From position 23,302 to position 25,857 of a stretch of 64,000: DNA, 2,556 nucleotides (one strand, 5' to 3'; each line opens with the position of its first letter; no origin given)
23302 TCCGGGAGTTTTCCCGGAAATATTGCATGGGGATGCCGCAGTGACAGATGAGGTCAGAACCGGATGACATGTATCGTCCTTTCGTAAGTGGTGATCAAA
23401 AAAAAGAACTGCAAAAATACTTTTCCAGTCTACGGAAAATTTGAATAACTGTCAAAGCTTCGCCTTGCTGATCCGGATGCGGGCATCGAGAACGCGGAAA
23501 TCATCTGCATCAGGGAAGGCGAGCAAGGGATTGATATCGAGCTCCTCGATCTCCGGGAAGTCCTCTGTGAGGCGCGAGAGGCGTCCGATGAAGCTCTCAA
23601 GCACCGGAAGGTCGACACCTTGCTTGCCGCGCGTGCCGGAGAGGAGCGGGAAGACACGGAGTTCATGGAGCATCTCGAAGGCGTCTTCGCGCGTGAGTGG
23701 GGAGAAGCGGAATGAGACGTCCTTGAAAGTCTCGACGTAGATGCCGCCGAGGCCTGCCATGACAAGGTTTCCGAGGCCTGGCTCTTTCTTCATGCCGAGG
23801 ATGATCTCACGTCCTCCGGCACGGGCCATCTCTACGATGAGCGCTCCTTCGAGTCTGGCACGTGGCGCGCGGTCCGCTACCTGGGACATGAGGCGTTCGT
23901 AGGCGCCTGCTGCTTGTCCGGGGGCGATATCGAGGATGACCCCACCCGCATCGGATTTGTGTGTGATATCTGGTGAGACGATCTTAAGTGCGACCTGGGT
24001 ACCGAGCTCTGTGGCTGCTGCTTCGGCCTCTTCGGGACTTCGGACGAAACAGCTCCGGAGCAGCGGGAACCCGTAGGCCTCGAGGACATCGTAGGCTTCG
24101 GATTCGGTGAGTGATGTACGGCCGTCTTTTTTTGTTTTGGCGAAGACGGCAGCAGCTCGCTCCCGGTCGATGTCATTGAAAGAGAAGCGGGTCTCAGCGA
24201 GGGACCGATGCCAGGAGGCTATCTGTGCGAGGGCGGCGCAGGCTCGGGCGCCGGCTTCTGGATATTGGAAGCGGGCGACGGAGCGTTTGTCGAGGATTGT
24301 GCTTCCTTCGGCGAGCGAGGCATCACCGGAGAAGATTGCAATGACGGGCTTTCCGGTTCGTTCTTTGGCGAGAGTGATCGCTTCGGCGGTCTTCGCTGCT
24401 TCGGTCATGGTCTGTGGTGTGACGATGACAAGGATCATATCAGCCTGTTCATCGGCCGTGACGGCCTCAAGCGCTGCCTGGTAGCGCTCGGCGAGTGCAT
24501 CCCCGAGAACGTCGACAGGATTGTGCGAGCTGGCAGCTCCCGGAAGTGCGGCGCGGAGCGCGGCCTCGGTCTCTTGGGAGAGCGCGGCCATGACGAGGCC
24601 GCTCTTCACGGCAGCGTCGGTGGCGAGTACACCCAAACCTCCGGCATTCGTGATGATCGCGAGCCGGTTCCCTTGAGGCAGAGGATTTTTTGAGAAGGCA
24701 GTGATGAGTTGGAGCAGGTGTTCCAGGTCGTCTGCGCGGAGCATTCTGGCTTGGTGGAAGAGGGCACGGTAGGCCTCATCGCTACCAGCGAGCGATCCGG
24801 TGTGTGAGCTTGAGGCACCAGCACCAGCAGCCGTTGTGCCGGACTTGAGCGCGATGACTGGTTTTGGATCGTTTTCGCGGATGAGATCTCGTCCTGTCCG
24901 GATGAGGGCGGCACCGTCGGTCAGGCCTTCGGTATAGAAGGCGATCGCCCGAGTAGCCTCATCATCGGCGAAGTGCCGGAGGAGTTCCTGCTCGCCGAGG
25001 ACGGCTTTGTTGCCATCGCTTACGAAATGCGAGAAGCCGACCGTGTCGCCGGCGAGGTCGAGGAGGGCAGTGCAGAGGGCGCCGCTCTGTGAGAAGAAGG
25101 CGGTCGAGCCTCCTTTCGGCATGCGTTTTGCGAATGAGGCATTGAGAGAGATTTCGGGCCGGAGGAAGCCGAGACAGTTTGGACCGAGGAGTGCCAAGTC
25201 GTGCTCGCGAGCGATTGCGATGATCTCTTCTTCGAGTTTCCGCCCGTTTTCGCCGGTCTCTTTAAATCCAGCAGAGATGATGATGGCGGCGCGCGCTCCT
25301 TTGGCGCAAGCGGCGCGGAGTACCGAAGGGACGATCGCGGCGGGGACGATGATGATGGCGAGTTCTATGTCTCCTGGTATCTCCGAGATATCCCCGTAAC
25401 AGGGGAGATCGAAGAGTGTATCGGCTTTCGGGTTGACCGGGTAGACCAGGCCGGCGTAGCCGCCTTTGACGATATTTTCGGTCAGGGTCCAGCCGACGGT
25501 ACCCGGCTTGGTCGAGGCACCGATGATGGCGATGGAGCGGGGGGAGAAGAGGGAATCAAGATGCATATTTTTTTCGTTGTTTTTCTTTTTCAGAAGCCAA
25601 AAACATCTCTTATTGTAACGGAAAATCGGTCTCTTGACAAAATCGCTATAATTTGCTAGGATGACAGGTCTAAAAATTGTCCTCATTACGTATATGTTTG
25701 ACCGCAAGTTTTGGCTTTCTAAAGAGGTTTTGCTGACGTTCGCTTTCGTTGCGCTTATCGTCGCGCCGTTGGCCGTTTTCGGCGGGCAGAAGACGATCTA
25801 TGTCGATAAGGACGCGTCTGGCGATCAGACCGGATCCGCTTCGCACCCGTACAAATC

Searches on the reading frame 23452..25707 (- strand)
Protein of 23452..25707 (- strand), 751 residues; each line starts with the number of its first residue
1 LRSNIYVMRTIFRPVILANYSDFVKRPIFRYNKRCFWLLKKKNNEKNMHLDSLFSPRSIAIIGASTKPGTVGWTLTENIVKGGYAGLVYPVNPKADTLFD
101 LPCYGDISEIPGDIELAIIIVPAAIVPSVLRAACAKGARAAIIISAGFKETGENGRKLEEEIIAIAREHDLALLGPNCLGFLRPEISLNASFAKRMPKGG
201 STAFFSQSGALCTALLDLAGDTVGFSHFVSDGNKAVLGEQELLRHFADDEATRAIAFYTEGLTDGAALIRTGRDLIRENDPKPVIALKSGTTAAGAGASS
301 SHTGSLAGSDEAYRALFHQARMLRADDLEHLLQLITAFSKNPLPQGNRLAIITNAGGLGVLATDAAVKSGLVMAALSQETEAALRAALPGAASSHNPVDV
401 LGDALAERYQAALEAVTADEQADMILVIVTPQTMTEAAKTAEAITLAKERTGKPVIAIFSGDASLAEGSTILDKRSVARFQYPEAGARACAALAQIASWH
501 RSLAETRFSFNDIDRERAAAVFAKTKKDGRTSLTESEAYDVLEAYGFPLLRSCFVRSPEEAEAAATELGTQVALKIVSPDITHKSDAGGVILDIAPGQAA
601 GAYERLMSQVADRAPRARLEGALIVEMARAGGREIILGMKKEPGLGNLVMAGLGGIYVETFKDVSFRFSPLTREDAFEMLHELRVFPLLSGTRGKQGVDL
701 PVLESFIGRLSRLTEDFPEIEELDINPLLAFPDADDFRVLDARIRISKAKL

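Call 60: search_protein_families(library=pfam, proteins=[window:23452-25707:-], max_evalue=0.001)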
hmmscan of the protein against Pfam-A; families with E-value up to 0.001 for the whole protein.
window:23452-25707:- (751 aa): 6 families
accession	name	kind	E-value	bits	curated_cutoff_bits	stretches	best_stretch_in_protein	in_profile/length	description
PF13549.11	ATP-grasp_5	-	6.9e-71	238.6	27.6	1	526-746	3-221/221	ATP-grasp domain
PF13607.11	Succ_CoA_lig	-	4.9e-43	146.6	27.4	1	200-338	2-138/138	Succinyl-CoA ligase like flavodoxin domain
PF13380.12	CoA_binding_2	-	1.4e-23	84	22.8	1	57-182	1-114/116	CoA binding domain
PF19045.5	Ligase_CoA_2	-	7.9e-13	49.2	23.7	1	350-502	2-157/162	Ligase-CoA domain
PF02629.25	CoA_binding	-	2e-10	41.7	22.3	1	56-147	3-97/97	CoA binding domain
PF00549.24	Ligase_CoA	-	0.00047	20.7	24.5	0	374-461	5-92/128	CoA-ligase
